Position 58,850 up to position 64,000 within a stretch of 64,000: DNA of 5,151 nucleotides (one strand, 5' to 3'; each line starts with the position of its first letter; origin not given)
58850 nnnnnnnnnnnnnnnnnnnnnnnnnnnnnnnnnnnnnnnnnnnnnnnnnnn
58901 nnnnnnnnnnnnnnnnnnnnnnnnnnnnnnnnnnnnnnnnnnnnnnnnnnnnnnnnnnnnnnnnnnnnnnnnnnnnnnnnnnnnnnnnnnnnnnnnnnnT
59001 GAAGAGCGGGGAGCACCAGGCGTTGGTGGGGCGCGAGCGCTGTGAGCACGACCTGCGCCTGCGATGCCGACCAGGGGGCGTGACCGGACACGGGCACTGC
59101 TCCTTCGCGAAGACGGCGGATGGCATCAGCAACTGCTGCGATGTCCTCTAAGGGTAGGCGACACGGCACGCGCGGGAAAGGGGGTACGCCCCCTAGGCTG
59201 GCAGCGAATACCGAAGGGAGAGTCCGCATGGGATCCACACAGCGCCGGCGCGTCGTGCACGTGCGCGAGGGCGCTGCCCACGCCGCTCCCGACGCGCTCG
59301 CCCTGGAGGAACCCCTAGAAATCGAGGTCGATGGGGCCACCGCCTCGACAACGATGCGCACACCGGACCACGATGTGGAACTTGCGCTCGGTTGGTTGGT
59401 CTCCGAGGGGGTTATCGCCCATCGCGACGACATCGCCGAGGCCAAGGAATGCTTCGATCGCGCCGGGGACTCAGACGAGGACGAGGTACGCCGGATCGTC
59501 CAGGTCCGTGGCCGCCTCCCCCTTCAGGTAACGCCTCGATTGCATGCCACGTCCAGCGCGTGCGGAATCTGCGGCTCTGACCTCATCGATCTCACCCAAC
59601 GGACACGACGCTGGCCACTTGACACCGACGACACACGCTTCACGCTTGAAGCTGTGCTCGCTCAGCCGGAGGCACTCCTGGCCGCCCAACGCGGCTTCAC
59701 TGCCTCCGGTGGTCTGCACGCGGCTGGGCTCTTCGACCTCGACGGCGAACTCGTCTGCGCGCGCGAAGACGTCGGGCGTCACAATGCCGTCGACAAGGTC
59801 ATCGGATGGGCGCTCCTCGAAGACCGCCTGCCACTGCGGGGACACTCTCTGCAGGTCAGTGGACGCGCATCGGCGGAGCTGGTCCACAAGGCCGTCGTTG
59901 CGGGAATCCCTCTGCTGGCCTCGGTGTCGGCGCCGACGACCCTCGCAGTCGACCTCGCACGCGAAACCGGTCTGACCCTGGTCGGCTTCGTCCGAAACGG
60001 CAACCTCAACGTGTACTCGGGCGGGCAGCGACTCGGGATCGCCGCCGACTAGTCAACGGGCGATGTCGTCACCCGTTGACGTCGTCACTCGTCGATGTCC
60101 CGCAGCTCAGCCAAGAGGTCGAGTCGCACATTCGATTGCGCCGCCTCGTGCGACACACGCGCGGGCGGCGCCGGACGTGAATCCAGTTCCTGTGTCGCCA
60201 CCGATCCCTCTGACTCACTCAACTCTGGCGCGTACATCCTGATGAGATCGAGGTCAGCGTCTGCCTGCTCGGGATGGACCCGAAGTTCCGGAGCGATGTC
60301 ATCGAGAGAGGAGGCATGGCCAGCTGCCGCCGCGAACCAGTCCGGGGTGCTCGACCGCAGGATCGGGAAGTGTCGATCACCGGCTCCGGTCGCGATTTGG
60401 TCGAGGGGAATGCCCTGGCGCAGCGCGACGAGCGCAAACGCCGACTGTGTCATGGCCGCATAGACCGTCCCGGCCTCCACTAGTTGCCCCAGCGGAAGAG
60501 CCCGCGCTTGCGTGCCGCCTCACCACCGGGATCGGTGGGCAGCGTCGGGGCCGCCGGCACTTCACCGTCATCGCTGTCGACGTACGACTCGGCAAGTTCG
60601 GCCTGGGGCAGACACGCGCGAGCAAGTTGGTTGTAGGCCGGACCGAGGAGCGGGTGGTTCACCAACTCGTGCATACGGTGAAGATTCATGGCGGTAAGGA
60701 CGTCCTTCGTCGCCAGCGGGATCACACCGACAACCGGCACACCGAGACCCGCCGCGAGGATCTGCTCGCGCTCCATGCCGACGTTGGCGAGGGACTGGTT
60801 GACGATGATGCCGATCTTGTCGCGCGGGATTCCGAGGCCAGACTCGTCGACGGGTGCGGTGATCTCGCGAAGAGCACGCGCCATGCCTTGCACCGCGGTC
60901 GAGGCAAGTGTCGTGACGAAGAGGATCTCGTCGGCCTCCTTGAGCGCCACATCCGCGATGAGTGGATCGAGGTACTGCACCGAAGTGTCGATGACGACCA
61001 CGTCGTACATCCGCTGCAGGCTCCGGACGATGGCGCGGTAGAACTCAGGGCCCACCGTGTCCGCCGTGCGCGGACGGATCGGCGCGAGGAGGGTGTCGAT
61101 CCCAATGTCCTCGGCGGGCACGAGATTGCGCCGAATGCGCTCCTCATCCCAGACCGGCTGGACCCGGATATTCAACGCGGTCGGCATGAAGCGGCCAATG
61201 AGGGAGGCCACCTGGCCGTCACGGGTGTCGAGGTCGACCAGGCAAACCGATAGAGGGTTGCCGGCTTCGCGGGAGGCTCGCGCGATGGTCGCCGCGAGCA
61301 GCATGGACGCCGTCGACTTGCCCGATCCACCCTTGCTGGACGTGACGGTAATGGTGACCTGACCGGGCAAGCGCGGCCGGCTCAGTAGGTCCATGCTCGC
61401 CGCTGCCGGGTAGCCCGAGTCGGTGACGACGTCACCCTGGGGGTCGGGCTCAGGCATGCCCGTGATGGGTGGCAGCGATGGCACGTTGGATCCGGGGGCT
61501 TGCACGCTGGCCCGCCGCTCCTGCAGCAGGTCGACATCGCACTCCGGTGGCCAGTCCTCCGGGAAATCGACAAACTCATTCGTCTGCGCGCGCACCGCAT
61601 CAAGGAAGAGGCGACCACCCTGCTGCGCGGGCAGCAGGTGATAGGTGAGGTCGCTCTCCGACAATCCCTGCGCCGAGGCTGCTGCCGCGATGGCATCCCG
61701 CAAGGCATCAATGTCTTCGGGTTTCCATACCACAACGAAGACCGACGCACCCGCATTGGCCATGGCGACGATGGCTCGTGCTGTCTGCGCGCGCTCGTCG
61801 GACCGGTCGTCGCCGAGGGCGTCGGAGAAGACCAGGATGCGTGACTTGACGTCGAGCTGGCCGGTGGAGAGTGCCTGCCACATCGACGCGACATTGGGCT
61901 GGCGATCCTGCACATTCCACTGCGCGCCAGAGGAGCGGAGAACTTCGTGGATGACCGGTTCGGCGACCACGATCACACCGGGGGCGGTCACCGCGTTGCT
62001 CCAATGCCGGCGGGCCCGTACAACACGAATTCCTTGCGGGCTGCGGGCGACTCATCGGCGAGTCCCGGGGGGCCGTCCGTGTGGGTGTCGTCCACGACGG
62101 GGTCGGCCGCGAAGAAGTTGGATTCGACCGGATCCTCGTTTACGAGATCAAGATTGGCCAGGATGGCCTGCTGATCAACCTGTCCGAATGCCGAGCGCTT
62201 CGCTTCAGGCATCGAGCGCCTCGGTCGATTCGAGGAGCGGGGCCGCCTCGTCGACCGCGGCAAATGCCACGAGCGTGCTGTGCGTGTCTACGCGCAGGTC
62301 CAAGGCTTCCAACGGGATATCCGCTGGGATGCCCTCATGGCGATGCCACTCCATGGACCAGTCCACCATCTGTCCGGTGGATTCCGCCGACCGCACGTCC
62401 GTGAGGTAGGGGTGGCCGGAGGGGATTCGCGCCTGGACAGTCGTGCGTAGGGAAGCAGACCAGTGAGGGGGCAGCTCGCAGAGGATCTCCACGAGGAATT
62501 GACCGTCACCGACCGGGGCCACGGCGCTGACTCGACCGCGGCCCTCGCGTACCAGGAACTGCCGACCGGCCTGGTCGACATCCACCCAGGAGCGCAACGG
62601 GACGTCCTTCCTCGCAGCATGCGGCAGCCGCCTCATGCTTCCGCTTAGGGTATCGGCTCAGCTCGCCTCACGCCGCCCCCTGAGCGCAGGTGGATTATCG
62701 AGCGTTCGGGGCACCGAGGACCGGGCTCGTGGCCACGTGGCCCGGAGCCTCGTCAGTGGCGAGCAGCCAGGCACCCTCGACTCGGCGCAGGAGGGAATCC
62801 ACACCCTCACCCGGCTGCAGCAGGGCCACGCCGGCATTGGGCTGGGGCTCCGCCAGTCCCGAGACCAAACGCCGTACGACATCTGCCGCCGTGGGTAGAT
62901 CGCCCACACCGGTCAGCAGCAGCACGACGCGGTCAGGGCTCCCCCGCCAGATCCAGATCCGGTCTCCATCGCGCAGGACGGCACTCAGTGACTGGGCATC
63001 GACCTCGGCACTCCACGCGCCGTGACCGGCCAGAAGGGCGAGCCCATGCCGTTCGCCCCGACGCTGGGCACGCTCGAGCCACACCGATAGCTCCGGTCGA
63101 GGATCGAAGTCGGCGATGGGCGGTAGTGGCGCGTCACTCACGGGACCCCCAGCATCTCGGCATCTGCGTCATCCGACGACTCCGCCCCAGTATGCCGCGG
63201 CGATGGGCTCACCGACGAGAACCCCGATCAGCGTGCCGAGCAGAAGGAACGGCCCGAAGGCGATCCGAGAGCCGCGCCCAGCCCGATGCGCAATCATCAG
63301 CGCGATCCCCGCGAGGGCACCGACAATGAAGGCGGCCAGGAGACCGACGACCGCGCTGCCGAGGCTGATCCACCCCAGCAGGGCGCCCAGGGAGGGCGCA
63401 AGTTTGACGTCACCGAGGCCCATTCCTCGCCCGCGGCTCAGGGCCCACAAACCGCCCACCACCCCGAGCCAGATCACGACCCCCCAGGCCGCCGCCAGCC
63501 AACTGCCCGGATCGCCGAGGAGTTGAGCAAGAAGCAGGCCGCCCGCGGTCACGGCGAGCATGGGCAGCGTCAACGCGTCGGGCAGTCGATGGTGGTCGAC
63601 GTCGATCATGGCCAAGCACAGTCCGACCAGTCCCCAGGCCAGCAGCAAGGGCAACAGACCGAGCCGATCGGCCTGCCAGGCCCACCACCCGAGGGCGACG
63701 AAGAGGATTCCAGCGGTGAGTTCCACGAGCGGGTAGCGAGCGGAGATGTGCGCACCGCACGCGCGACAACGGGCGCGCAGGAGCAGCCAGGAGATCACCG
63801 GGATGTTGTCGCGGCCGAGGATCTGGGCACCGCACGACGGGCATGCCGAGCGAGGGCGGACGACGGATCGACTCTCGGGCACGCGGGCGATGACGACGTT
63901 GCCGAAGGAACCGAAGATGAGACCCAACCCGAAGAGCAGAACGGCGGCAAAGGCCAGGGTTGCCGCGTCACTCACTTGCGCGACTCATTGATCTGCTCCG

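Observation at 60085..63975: Orphan CpaE/TadZ-like ParA ATPase operon with four unassignable small proteins behind a prepilin peptidase, with no pilus machinery in sight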

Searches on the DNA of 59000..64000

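Call 84: search_rna_families(source=window, start=59000, end=64000, threshold=evalue, max_evalue=0.1)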
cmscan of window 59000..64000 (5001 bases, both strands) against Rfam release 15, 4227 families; matches with E-value up to 0.1: 0.
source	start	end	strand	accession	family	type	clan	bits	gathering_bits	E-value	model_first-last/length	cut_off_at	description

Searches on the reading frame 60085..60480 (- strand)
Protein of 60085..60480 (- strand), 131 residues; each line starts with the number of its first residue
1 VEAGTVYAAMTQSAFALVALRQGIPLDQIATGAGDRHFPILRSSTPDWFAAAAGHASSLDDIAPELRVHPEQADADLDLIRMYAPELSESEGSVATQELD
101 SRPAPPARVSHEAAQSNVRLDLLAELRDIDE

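Call 3: search_protein_families(library=pfam, proteins=[window:60085-60480:-], max_evalue=0.1)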
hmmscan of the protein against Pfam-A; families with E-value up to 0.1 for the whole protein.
window:60085-60480:- (131 aa): 0 families

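Call 4: search_protein_families(library=ncbifam, proteins=[window:60085-60480:-], max_evalue=0.1)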
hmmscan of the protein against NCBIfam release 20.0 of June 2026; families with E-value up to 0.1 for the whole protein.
window:60085-60480:- (131 aa): 0 families

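Call 30: search_solved_structures(query=A3, max_evalue=10)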
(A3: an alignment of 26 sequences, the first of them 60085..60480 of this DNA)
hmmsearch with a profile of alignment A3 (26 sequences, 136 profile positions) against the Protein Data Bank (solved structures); distinct sequences matched with E-value up to 10: 0.

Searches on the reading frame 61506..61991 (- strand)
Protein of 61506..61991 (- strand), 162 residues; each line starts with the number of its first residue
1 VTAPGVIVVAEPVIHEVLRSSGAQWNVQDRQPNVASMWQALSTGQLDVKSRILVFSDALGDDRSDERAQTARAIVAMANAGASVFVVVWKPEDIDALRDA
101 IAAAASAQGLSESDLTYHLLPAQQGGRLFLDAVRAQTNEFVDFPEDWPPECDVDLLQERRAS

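Call 75: search_protein_families(library=pfam, alignment_id=A9, max_evalue=10)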
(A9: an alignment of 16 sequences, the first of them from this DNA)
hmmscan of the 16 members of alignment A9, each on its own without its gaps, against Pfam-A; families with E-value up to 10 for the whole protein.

A. member 1, seq(162 aa): 1 family
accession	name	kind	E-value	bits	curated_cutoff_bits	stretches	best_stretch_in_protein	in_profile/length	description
PF00925.25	GTP_cyclohydro2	-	0.015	15.3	23.3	1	54-111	49-108/165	GTP cyclohydrolase II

B. families by the number of members that match (of 16 scanned): 17 families
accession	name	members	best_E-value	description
PF05762.20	VWA_CoxE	4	0.0017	VWA domain containing CoxE-like protein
PF00925.25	GTP_cyclohydro2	1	0.015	GTP cyclohydrolase II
PF01915.27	Glyco_hydro_3_C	1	0.025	Glycosyl hydrolase family 3 C-terminal domain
PF19734.4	DUF6224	1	0.032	Family of unknown function (DUF6224)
PF04346.18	EutH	1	0.033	Ethanolamine utilisation protein, EutH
PF13379.11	NMT1_2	1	0.034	NMT1-like family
PF18965.5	VP3-like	1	0.038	Outer capsid protein VP3-like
PF14258.12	DUF4350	1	0.051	Domain of unknown function (DUF4350)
PF18821.6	LPD7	1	0.065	Large polyvalent protein-associated domain 7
PF24629.1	STATB_N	1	0.087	Signal transducer and activator of transcription b N-terminal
PF08044.16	DUF1707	1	0.12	DUF1707 SHOCT-like domain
PF24033.1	DUF7342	1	0.14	Family of unknown function (DUF7342)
PF25528.1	DUF7917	1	0.14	Domain of unknown function (DUF7917)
PF05928.16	Zea_mays_MuDR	1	0.14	Zea mays MURB-like protein (MuDR)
PF13200.12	DUF4015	1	0.28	Putative glycosyl hydrolase domain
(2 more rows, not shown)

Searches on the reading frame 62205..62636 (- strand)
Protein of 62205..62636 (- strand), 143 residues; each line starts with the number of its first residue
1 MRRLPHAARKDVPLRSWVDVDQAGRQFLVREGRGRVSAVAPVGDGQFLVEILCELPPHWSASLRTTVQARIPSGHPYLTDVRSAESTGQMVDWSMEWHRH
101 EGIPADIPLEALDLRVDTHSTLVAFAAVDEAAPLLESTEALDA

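Call 3: search_protein_families(library=pfam, proteins=[window:62205-62636:-], max_evalue=0.1)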
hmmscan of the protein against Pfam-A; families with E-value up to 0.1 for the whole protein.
window:62205-62636:- (143 aa): 0 families

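Call 4: search_protein_families(library=ncbifam, proteins=[window:62205-62636:-], max_evalue=0.1)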
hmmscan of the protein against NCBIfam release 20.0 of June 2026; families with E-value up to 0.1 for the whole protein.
window:62205-62636:- (143 aa): 0 families

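Call 24: find_homologous_proteins(query=window:62205-62636:-, max_evalue=0.001)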
Query window:62205-62636:- (143 aa): 7 proteins with E <= 0.001 among 76 candidates.
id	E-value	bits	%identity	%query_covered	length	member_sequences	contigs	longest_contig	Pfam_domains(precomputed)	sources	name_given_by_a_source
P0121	4.3e-80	285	99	91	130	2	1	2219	-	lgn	-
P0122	3.2e-78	279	89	100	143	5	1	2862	-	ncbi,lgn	-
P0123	9.7e-69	248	87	91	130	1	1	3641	-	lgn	-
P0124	1.0e-66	241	85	91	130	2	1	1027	-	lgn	-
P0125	2.6e-63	230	81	91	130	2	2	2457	-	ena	-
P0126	7.9e-40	154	61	79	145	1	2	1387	-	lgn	-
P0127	1.8e-37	146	60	79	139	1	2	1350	-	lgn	-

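Call 29: search_solved_structures(query=A2, max_evalue=10)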
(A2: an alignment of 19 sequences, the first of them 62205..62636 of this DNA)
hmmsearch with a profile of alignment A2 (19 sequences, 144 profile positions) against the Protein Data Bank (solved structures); distinct sequences matched with E-value up to 10: 0.

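Call 51: search_protein_representatives(protein=window:62205-62636:-)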
Query: 143 residues. Proteins with E-value up to 0.001 (for the whole library): 50; up to 1e-10: 23; up to 1e-30: 2. The best 50 are listed.
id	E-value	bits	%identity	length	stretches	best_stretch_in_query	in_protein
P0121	1.4e-80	284.6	99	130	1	14-143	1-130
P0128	3.0e-32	127.9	52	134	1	16-132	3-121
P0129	4.0e-26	108.1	49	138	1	14-123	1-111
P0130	1.6e-22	96.4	39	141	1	15-138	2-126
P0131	6.5e-20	87.9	45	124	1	15-119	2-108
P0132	4.1e-19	85.3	39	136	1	14-128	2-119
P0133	4.3e-18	82.0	37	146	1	14-142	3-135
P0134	9.1e-17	77.7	39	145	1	15-127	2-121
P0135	1.4e-16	77.1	40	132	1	14-142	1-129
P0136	1.1e-15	74.2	40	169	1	14-128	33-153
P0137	1.1e-15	74.2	39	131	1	15-128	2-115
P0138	2.4e-15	73.1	41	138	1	15-125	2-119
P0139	9.8e-15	71.2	32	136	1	15-128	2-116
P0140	2.3e-13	66.7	35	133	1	19-128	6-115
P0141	2.8e-13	66.4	37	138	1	14-132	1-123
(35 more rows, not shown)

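Call 62: predict_structure(alignment_id=A5)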
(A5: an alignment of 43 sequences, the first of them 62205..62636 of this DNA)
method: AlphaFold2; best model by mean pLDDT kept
length: 143 residues; sequences in the alignment: 43
mean_pLDDT: 90.2   pTM: 0.80
mean pLDDT of the five models: 90.2, 90.0, 89.5, 88.8, 88.0
residues with pLDDT >= 90: 113; 70-90: 8; 50-70: 19; < 50: 3
segments of 3 or more residues with pLDDT < 50: none
pLDDT, mean of each block of 10 residues (from residue 1): 54 90 96 98 97 94 95 98 98 98 96 97 94 66 62
secondary structure, 60 per line:
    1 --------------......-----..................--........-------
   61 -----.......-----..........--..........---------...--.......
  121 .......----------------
elements in order: E15-20 E26-43 E46-53 E66-72 H78-87 E90-99 H114-117 E118-127

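Call 65: fold_search(model_id=the predicted structure, library=pdb)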
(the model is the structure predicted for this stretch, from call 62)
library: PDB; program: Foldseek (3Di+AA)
matches with E <= 10: 694; with E <= 0.001: 0
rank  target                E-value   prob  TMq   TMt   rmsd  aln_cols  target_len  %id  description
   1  1x3g_A                1.6e-02  0.93  0.34  0.41   7.1       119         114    6  Crystal structure of the single-stranded DNA-binding protein from Mycobacterium SMEGMATIS (released 2005-08-15)
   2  9e3h_D                1.8e-02  0.99  0.38  0.47   6.8       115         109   13  Cryo EM structure of pertussis toxin in complex with neutralizing Fab PERT-61 (released 2025-10-29)
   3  5eln_D                2.0e-02  1.00  0.39  0.13   4.7       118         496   13  Crystal Structure of Lysyl-tRNA Synthetase from Cryptosporidium parvum complexed with L-lysine (released 2016-11-16)
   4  3afp_A                2.0e-02  0.96  0.37  0.45   6.3       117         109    8  Crystal structure of the single-stranded DNA binding protein from Mycobacterium leprae (Form I) (released 2010-10-06)
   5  8s0v_A                2.2e-02  0.97  0.34  0.13   5.5       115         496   14  Crystal structure of Cryptosporidium parvum - Trypanosoma cruzi mutant lysyl tRNA synthetase in complex with inhibitor (released 2025-03-05)
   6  6p4s_A                2.3e-02  0.95  0.35  0.42   7.0       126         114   16  Salmonella typhi PltB Homopentamer T65I Mutant (released 2020-03-25)
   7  6bni_B                2.4e-02  0.99  0.39  0.13   4.7       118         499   13  Crystal Structure of Lysyl-tRNA Synthetase from Cryptosporidium parvum complexed with L-lysine and Adenosine (released 2018-02-14)
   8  8s0v_B                2.5e-02  0.99  0.39  0.13   4.7       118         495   13  Crystal structure of Cryptosporidium parvum - Trypanosoma cruzi mutant lysyl tRNA synthetase in complex with inhibitor (released 2025-03-05)
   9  6p4p_A                2.5e-02  0.93  0.35  0.41   7.5       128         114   17  Salmonella typhi PltB Homopentamer N29K Mutant (released 2020-03-25)
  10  7zog_D                2.7e-02  0.99  0.39  0.13   4.7       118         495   13  Crystal structure of Cryptosporidium parvum -Plasmodium falciparum mutant lysyl tRNA synthetase in complex with inhibi (released 2022-09-07)
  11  7zog_B                2.7e-02  0.99  0.39  0.13   4.7       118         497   13  Crystal structure of Cryptosporidium parvum -Plasmodium falciparum mutant lysyl tRNA synthetase in complex with inhibi (released 2022-09-07)
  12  7ym1_B                2.8e-02  0.95  0.36  0.46   6.4       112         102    6  Structure of SsbA protein in complex with the anticancer drug 5-fluorouracil (released 2023-08-02)
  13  1x3e_A                3.2e-02  0.93  0.37  0.44   5.9       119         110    7  Crystal structure of the single-stranded DNA-binding protein from Mycobacterium smegmatis (released 2005-08-15)
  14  3a5u_A                3.2e-02  0.87  0.35  0.40   7.3       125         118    7  Promiscuity and specificity in DNA binding to SSB: Insights from the structure of the Mycobacterium smegmatis SSB-ssDN (released 2010-08-18)
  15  5elo_B                3.4e-02  0.99  0.39  0.13   4.7       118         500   13  Crystal Structure of Lysyl-tRNA Synthetase from Cryptosporidium parvum complexed with L-lysine and cladosporin (released 2016-11-16)
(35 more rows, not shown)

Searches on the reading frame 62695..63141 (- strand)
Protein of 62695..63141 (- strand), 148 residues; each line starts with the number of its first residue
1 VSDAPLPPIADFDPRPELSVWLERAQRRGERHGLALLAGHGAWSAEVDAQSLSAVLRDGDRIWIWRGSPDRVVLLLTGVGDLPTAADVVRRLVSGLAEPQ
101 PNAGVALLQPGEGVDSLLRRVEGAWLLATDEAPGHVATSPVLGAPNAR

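Call 3: search_protein_families(library=pfam, proteins=[window:62695-63141:-], max_evalue=0.1)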
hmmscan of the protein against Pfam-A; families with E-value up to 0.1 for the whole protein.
window:62695-63141:- (148 aa): 1 family
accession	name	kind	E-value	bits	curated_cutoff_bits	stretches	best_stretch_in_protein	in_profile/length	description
PF17853.6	GGDEF_2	-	0.043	14.5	24.5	1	24-106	7-94/116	GGDEF-like domain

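Call 4: search_protein_families(library=ncbifam, proteins=[window:62695-63141:-], max_evalue=0.1)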
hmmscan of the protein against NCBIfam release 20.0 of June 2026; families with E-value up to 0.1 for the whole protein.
window:62695-63141:- (148 aa): 0 families

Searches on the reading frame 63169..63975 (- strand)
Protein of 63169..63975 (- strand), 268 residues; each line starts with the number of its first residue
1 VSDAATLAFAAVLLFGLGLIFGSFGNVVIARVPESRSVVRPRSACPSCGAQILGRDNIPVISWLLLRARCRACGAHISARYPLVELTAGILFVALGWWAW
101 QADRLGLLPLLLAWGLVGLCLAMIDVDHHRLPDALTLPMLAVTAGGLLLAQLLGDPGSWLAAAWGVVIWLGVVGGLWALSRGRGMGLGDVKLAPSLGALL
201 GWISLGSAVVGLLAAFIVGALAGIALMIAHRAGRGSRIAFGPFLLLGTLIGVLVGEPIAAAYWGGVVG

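Call 3: search_protein_families(library=pfam, proteins=[window:63169-63975:-], max_evalue=0.1)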
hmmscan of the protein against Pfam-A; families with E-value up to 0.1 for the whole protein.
window:63169-63975:- (268 aa): 7 families
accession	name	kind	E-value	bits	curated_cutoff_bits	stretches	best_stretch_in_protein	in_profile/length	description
PF06750.18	A24_N_bact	-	9.2e-33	112.6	23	1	17-97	2-82/84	Bacterial Peptidase A24 N-terminal domain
PF01478.23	Peptidase_A24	-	5.9e-13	49.6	26.5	1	117-223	6-103/104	Type IV leader peptidase family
PF12172.15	zf-ChsH2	-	0.0075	16.5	23.2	0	38-51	21-34/37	ChsH2, rubredoxin-like zinc ribbon domain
PF24444.1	DUF7563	-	0.016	15.1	27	0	68-81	2-15/39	Family of unknown function (DUF7563)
PF13248.11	Zn_ribbon_3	-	0.061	13.3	27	0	45-53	5-12/26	zinc-ribbon domain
PF20173.3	ZnF_RZ-type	-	0.095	12.8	27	0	42-57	31-46/54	RZ type zinc finger domain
PF01599.25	Ribosomal_S27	-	0.099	13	22.3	0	34-51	9-26/44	Ribosomal protein S27a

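Call 4: search_protein_families(library=ncbifam, proteins=[window:63169-63975:-], max_evalue=0.1)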
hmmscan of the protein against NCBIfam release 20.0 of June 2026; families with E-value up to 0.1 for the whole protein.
window:63169-63975:- (268 aa): 1 family
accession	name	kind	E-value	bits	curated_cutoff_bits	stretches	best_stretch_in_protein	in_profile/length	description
TIGR04337.1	AmmeMemoSam_rS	hypoth_equivalog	0.029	13.2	220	1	42-81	293-333/349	AmmeMemoRadiSam system radical SAM enzyme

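Call 5: find_encoding_contigs(protein=window:63169-63975:-, flank=10000, max_places=6)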
Protein window:63169-63975:- (268 aa): no gene with exactly this product is on record in the collection.
